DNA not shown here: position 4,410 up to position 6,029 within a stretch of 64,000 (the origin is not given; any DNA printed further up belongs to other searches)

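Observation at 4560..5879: HAD phosphatase fused to a DPPR-synthase-like UbiA transferase: a one-polypeptide route to a polyprenyl-phospho-pentofuranose donor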

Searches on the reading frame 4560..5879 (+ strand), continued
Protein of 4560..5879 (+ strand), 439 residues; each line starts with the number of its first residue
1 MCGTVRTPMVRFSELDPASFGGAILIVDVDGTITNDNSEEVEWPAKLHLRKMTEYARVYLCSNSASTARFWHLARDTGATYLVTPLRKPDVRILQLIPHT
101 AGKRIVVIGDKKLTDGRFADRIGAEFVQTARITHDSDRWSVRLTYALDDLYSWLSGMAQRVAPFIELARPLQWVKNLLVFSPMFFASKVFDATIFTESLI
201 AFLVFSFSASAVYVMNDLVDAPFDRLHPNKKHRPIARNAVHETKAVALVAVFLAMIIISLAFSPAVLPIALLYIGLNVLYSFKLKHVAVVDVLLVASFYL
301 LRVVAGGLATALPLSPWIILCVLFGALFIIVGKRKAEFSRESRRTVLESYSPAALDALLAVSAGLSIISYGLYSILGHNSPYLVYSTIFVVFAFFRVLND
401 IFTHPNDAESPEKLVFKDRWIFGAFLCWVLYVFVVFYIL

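Call 26: search_protein_families(library=ncbifam, proteins=[L002:7980-9440:+, L002:11523-12455:+, L002:10786-11523:+], max_evalue=0.001)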
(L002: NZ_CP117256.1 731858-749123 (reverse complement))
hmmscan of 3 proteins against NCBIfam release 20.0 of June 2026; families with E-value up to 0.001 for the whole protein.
L002:7980-9440:+ (486 aa): 15 families
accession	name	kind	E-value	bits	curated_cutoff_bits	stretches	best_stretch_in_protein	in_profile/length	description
NF006088.0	PRK08238.1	equivalog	7.3e-157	522.9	351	1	13-485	7-479/482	UbiA family prenyltransferase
NF008977.0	PRK12324.1-2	equivalog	2.7e-37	128.8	234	1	199-476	4-280/297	decaprenyl-phosphate phosphoribosyltransferase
NF008978.0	PRK12324.1-4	equivalog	5.5e-33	114.3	207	1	197-485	32-318/322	decaprenyl-phosphate phosphoribosyltransferase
NF008976.0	PRK12324.1-1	equivalog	2.9e-26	92.6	474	1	200-388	21-213/306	decaprenyl-phosphate phosphoribosyltransferase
NF009523.0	PRK12884.1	equivalog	7.8e-15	54.8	269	1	203-481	10-273/279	prenyltransferase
NF009521.0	PRK12882.1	equivalog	7.2e-10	38.6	296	1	217-428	26-222/280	geranylgeranylglycerol-phosphate geranylgeranyltransferase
TIGR01473.1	cyoE_ctaB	equivalog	7.8e-08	32.4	210.3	1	215-362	19-169/281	heme o synthase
TIGR01474.1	ubiA_proteo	equivalog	1.5e-07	31.2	275.45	1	201-359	5-169/282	4-hydroxybenzoate octaprenyltransferase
NF035940.1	prenyl_rel_EboC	equivalog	4.1e-07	29.7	250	1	241-375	48-181/292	UbiA-like protein EboC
NF003348.0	PRK04375.1-1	equivalog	4.3e-06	26.3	285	1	220-363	27-171/292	heme o synthase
TIGR01475.1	ubiA_other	subfamily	2.4e-05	23.9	180.8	1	219-363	26-170/282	UbiA-like polyprenyltransferase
NF009609.0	PRK13106.1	equivalog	3.7e-05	23.3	349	1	230-344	47-160/301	prenyltransferase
NF009513.0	PRK12872.1-3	equivalog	0.00015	21.4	288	1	222-364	43-182/293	prenyltransferase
TIGR01488.1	HAD-SF-IB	subfamily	0.00018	21.5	45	0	21-120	3-114/177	HAD-IB family phosphatase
NF009525.0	PRK12887.1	equivalog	0.00028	20.3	226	1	226-332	51-155/310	homogentisate phytyltransferase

L002:11523-12455:+ (310 aa): 13 families
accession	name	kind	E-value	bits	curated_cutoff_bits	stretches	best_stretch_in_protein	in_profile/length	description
NF042422.1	oxyalk_red_OleD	equivalog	9.4e-10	38.4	580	1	3-122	2-117/329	2-alkyl-3-oxoalkanoate reductase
TIGR03466.1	HpnA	hypoth_equivalog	3.5e-09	36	367.65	1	3-133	2-131/327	hopanoid-associated sugar epimerase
TIGR01181.1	dTDP_gluc_dehyt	equivalog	3.4e-08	32.9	365.1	0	3-120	1-130/321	dTDP-glucose 4,6-dehydratase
TIGR02197.1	heptose_epim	equivalog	4.3e-08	32.7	274.6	1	4-119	1-119/316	ADP-glyceromanno-heptose 6-epimerase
NF050030.1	thlkprotThyD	equivalog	5.2e-08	32.4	400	1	3-132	2-133/305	thylakoid membrane protein ThyD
NF042423.1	oxyalk_red_Shew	equivalog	4.9e-07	29.1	580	1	2-124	9-127/331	2-alkyl-3-oxoalkanoate reductase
NF047837.1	UDPAcbARedWbcJ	equivalog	1.1e-06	27.8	500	1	3-157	2-137/372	UDP-2-acetamido-2,6-beta-L-arabino-hexul-4-ose reductase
NF004520.0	PRK05865.1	equivalog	4.9e-06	24.7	1509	1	3-207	2-177/854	sugar epimerase family protein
TIGR01214.1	rmlD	equivalog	8.5e-06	25.1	224.05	0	3-232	1-228/285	dTDP-4-dehydrorhamnose reductase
TIGR01179.1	galE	equivalog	0.00018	20.4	262.3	0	3-124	1-130/332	UDP-glucose 4-epimerase GalE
NF007582.0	PRK10217.1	equivalog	0.00021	20.5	698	0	175-229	214-269/355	dTDP-glucose 4,6-dehydratase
NF007490.0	PRK10084.1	subfamily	0.0003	19.9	649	0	175-231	221-281/361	dTDP-glucose 4,6-dehydratase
TIGR01777.1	yfcH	hypoth_equivalog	0.00075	19.2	207.35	0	4-139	1-138/292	TIGR01777 family oxidoreductase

L002:10786-11523:+ (245 aa): 180 families (the best 25 are shown)
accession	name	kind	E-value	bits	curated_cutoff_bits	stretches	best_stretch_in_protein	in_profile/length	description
NF005489.0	PRK07102.1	equivalog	1.7e-72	243.9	267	1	2-245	3-243/243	SDR family oxidoreductase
NF053786.1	DcplherypntRedDprE2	equivalog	3.7e-49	167.6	250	1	3-244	11-251/252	decaprenylphospho-beta-D-erythro-pentofuranosid-2-ulose 2-reductase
NF004110.0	PRK05599.1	equivalog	8.2e-34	117.2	362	1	1-243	1-244/246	SDR family oxidoreductase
NF006099.0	PRK08251.1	equivalog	8.9e-28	97.1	253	1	2-243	6-249/250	SDR family oxidoreductase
NF005437.0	PRK07024.1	equivalog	2.1e-23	83.1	266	1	2-243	6-246/259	SDR family oxidoreductase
NF005681.0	PRK07478.1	subfamily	7.1e-22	78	267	1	3-196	9-203/254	SDR family oxidoreductase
NF005559.1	PRK07231.1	subfamily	9.1e-22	77.8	215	1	3-212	7-215/249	glucose 1-dehydrogenase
NF009466.0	PRK12826.1-2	subfamily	1.4e-21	77.1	222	1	1-191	4-195/248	3-oxoacyl-ACP reductase FabG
NF052558.1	MBtsdlDhBudC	equivalog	3.8e-21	75.8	270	1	3-206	6-205/250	meso-2,3-butanediol dehydrogenase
TIGR01830.1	3oxo_ACP_reduc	equivalog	3.4e-20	72.8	297.75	1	3-194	1-192/239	3-oxoacyl-[acyl-carrier-protein] reductase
NF006509.0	PRK08945.1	equivalog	6.6e-20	71.3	269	1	3-188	16-204/248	YciK family oxidoreductase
NF004825.0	PRK06181.1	equivalog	2.3e-19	69.7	215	1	3-200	9-206/268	SDR family oxidoreductase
NF004198.0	PRK05653.1-3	equivalog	7e-19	68.2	296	1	3-215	10-217/248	3-oxoacyl-ACP reductase FabG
TIGR04316.1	dhbA_paeA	equivalog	2.3e-18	66.7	300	1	3-193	1-190/250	2,3-dihydro-2,3-dihydroxybenzoate dehydrogenase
NF038213.1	SDR_TniO_fam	equivalog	4.5e-18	65.6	300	1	3-185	5-194/249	SDR family oxidoreductase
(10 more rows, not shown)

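Call 27: find_encoding_contigs(protein=P0005, flank=10000, max_places=2)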
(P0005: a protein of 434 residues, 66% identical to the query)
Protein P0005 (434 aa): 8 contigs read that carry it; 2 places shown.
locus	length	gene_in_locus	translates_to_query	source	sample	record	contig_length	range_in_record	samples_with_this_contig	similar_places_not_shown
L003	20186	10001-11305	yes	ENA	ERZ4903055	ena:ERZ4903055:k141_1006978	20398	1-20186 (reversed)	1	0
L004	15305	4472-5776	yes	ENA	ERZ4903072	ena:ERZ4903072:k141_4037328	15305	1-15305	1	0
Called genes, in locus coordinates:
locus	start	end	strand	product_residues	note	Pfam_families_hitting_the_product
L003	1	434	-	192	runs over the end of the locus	PF20803:PaaX_M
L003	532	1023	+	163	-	-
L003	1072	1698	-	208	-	PF00702:Hydrolase, PF13419:HAD_2, PF13242:Hydrolase_like (weak)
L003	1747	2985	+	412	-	PF13439:Glyco_transf_4 (weak), PF13579:Glyco_trans_4_4 (weak), PF00534:Glycos_transf_1, PF13692:Glyco_trans_1_4, PF13524:Glyco_trans_1_2, PF20706:GT4-conflict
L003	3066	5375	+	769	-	PF13439:Glyco_transf_4, PF13579:Glyco_trans_4_4, PF00534:Glycos_transf_1, PF13692:Glyco_trans_1_4, PF13439:Glyco_transf_4, PF13579:Glyco_trans_4_4, PF20706:GT4-conflict, PF00534:Glycos_transf_1, +1 more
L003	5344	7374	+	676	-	PF03721:UDPG_MGDP_dh_N, PF00984:UDPG_MGDP_dh, PF00534:Glycos_transf_1, PF13692:Glyco_trans_1_4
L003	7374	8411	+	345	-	PF00534:Glycos_transf_1, PF13692:Glyco_trans_1_4, PF13524:Glyco_trans_1_2 (weak)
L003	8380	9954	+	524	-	-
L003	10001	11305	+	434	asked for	PF01040:UbiA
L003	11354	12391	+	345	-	PF01073:3Beta_HSD, PF01370:Epimerase, PF02719:Polysacc_synt_2 (weak), PF04321:RmlD_sub_bind, PF13460:NAD_binding_10, PF16363:GDP_Man_Dehyd, PF07993:NAD_binding_4 (weak)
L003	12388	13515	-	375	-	PF13439:Glyco_transf_4 (weak), PF00534:Glycos_transf_1, PF13692:Glyco_trans_1_4, PF13524:Glyco_trans_1_2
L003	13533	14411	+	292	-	PF02475:TRM5-TYW2_MTfase (weak), PF05050:Methyltransf_21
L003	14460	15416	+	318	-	PF04321:RmlD_sub_bind, PF01073:3Beta_HSD, PF01370:Epimerase, PF02719:Polysacc_synt_2, PF07993:NAD_binding_4 (weak), PF16363:GDP_Man_Dehyd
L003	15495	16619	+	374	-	PF13439:Glyco_transf_4, PF13579:Glyco_trans_4_4, PF00534:Glycos_transf_1, PF13692:Glyco_trans_1_4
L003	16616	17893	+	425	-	-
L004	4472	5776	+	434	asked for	PF01040:UbiA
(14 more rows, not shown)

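Call 28: find_encoding_contigs(protein=P0026, flank=10000, max_places=1)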
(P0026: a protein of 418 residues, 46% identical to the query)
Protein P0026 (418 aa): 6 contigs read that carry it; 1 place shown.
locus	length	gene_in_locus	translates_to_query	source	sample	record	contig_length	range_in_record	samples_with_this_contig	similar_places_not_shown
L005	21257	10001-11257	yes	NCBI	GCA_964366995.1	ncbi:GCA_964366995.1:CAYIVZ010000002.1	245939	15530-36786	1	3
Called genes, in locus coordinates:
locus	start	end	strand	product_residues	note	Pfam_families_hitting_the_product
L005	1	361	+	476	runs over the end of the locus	PF02310:B12-binding, PF04055:Radical_SAM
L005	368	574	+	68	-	PF13459:Fer4_15, PF13370:Fer4_13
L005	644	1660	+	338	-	PF13439:Glyco_transf_4 (faint)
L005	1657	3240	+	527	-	PF20706:GT4-conflict, PF00534:Glycos_transf_1, PF13692:Glyco_trans_1_4, PF04138:GtrA_DPMS_TM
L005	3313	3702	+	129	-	PF02452:PemK_toxin (weak)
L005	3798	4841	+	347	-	PF00534:Glycos_transf_1, PF13692:Glyco_trans_1_4, PF13524:Glyco_trans_1_2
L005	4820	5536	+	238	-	PF00535:Glycos_transf_2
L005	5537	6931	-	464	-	PF02310:B12-binding, PF04055:Radical_SAM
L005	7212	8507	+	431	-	-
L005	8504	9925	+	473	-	-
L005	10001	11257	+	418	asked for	PF09419:PGP_phosphatase (faint), PF01040:UbiA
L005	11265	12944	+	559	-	PF13231:PMT_2 (weak)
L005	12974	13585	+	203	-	PF13489:Methyltransf_23, PF05148:Methyltransf_8 (faint), PF08241:Methyltransf_11, PF08242:Methyltransf_12 (weak), PF13649:Methyltransf_25, PF13847:Methyltransf_31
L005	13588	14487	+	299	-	PF13489:Methyltransf_23, PF07021:MetW, PF13847:Methyltransf_31, PF08241:Methyltransf_11, PF08242:Methyltransf_12, PF13649:Methyltransf_25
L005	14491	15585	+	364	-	PF13439:Glyco_transf_4, PF00534:Glycos_transf_1, PF13692:Glyco_trans_1_4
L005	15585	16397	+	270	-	PF13489:Methyltransf_23, PF02353:CMAS (weak), PF08241:Methyltransf_11, PF08242:Methyltransf_12 (weak), PF13649:Methyltransf_25, PF13847:Methyltransf_31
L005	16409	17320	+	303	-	PF14305:ATPgrasp_TupA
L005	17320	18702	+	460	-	PF04015:DUF362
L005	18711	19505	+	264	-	PF13489:Methyltransf_23, PF13847:Methyltransf_31 (weak), PF08241:Methyltransf_11, PF08242:Methyltransf_12 (weak), PF13649:Methyltransf_25 (weak)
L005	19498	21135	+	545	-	PF00535:Glycos_transf_2, PF13641:Glyco_tranf_2_3, PF05050:Methyltransf_21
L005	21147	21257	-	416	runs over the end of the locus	PF01943:Polysacc_synt, PF13440:Polysacc_synt_3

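Call 29: find_encoding_contigs(protein=P0042, flank=10000, max_places=1)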
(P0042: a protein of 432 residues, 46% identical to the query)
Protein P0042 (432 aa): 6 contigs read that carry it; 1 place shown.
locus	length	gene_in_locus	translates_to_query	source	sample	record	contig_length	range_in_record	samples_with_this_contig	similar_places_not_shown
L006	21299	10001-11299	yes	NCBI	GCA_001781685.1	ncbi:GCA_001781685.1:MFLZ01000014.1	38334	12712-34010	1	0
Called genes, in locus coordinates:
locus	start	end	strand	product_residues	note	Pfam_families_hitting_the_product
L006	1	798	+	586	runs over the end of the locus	-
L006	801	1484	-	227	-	PF13489:Methyltransf_23, PF13847:Methyltransf_31 (weak), PF08241:Methyltransf_11, PF08242:Methyltransf_12, PF13649:Methyltransf_25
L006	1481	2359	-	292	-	PF01408:GFO_IDH_MocA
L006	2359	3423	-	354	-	PF01073:3Beta_HSD, PF01370:Epimerase, PF02719:Polysacc_synt_2 (faint), PF07993:NAD_binding_4, PF16363:GDP_Man_Dehyd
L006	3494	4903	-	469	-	PF02366:PMT, PF13231:PMT_2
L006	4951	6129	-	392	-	PF08421:Methyltransf_13, PF13489:Methyltransf_23, PF08241:Methyltransf_11, PF08242:Methyltransf_12, PF08484:Methyltransf_14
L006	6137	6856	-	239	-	PF13641:Glyco_tranf_2_3, PF00535:Glycos_transf_2, PF10111:Glyco_tranf_2_2 (weak)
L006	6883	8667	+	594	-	-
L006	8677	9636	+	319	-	PF13489:Methyltransf_23, PF01728:FtsJ (weak), PF02353:CMAS (weak), PF07021:MetW (weak), PF08241:Methyltransf_11, PF08242:Methyltransf_12, PF13649:Methyltransf_25, PF13847:Methyltransf_31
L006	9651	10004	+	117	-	PF10639:TMEM234 (weak)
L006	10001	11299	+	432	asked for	PF13242:Hydrolase_like (weak), PF01040:UbiA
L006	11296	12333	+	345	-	PF01073:3Beta_HSD, PF01370:Epimerase, PF02719:Polysacc_synt_2, PF04321:RmlD_sub_bind, PF13460:NAD_binding_10, PF16363:GDP_Man_Dehyd, PF07993:NAD_binding_4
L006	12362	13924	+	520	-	PF13231:PMT_2 (weak)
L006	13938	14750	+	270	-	PF01467:CTP_transf_like, PF01050:MannoseP_isomer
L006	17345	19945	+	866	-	PF07517:SecA_DEAD, PF01043:SecA_PP_bind, PF21090:P-loop_SecA, PF07516:SecA_SW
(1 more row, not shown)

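Call 31: find_related_loci(query=A1, collection=genome_contigs, flank=10000)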
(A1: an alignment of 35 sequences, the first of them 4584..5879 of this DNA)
Query A1 (431 aa) in genome_contigs; peptide patterns used: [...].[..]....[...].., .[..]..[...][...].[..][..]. (x = any residue, [..] = any of these).
204 stretches matched a pattern; 129 encode a relative of the query (tblastn E <= 1e-3); the best 80 are kept; 80 distinct loci.
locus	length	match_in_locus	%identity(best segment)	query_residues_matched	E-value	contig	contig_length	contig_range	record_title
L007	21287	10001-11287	67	1-429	0e+0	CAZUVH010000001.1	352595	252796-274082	MAG TPA_asm: uncultured Candidatus Saccharibacteria bacterium isolate SRP287051_co2_176 genome assembly, contig: NODE_19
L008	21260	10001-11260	49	4-431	4e-129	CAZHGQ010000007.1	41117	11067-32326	MAG TPA_asm: uncultured Candidatus Saccharibacteria bacterium isolate SRP257259_co1_375 genome assembly, contig: NODE_91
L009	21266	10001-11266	45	1-431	7e-122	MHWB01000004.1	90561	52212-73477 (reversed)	MAG: Candidatus Zambryskibacteria bacterium RIFCSPLOWO2_01_FULL_39_39 rifcsplowo2_01_scaffold_1701, whole genome shotgun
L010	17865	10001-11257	47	2-430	7e-121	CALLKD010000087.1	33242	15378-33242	MAG TPA_asm: uncultured bacterium isolate SRR6231193_bin.57_CONCOCT_v1.1_MAG genome assembly, contig: ERZ650245.233, who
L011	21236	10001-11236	47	5-431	2e-118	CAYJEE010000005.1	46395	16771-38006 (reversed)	MAG TPA_asm: uncultured Candidatus Saccharibacteria bacterium isolate ERP123247_co1_78 genome assembly, contig: NODE_413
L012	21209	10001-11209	48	15-430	2e-118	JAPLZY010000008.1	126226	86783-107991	MAG: Candidatus Zambryskiibacteriota bacterium isolate LacPavin_0818_WC40_MAG_41_17 LacPavin_0818_WC40_scaffold_211348,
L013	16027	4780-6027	47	1-429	7e-118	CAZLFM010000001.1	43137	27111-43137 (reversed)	MAG TPA_asm: uncultured Candidatus Saccharibacteria bacterium isolate SRP342105_co1_470 genome assembly, contig: NODE_10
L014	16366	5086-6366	45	1-429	1e-113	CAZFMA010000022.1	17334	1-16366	MAG TPA_asm: uncultured Candidatus Saccharibacteria bacterium isolate binchicken_co203_568 genome assembly, contig: k141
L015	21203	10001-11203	49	17-430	4e-110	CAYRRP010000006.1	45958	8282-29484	MAG TPA_asm: uncultured Candidatus Saccharibacteria bacterium isolate SRP292972_co1_99 genome assembly, contig: NODE_462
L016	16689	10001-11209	46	14-429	7e-110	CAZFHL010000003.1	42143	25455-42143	MAG TPA_asm: uncultured Candidatus Saccharibacteria bacterium isolate SRP150892_co2_467 genome assembly, contig: NODE_10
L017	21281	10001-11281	46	1-430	5e-106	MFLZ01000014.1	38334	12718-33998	MAG: Candidatus Kaiserbacteria bacterium RIFCSPLOWO2_01_FULL_54_13 rifcsplowo2_01_scaffold_1826, whole genome shotgun se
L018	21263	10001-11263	43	1-429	1e-103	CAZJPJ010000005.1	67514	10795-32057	MAG TPA_asm: uncultured Candidatus Saccharibacteria bacterium isolate SRP329715_co1_163 genome assembly, contig: NODE_45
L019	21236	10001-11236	45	6-430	4e-103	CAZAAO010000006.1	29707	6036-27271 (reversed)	MAG TPA_asm: uncultured Candidatus Saccharibacteria bacterium isolate SRP278252_co2_119 genome assembly, contig: NODE_30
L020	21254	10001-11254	43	1-430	1e-102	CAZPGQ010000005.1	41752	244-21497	MAG TPA_asm: uncultured Candidatus Saccharibacteria bacterium isolate SRP219642_co7_231 genome assembly, contig: NODE_12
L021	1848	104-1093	47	94-430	8e-103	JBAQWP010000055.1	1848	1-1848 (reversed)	MAG: Minisyncoccia bacterium isolate MFD03290_ilm_asm_bin18 k127_140157, whole genome shotgun sequence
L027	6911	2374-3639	37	2-423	2e-83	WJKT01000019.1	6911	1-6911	MAG: Candidatus Peregrinibacteria bacterium isolate Bin_387 k141_1063768, whole genome shotgun sequence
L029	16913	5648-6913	36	2-423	1e-80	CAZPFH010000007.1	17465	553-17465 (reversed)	MAG TPA_asm: uncultured Candidatus Peribacteria bacterium isolate SRP332253_co1_95 genome assembly, contig: NODE_5300_le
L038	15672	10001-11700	40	1-430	2e-59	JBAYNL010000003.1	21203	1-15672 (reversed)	MAG: Candidatus Gracilibacteria bacterium isolate SO_2016_LW1_63 scaffold02309_LW64-88_2016, whole genome shotgun sequen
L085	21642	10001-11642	28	4-411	3e-41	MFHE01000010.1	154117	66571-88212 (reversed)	MAG: Candidatus Giovannonibacteria bacterium RIFCSPHIGHO2_01_FULL_45_24 rifcsphigho2_01_scaffold_583, whole genome shotg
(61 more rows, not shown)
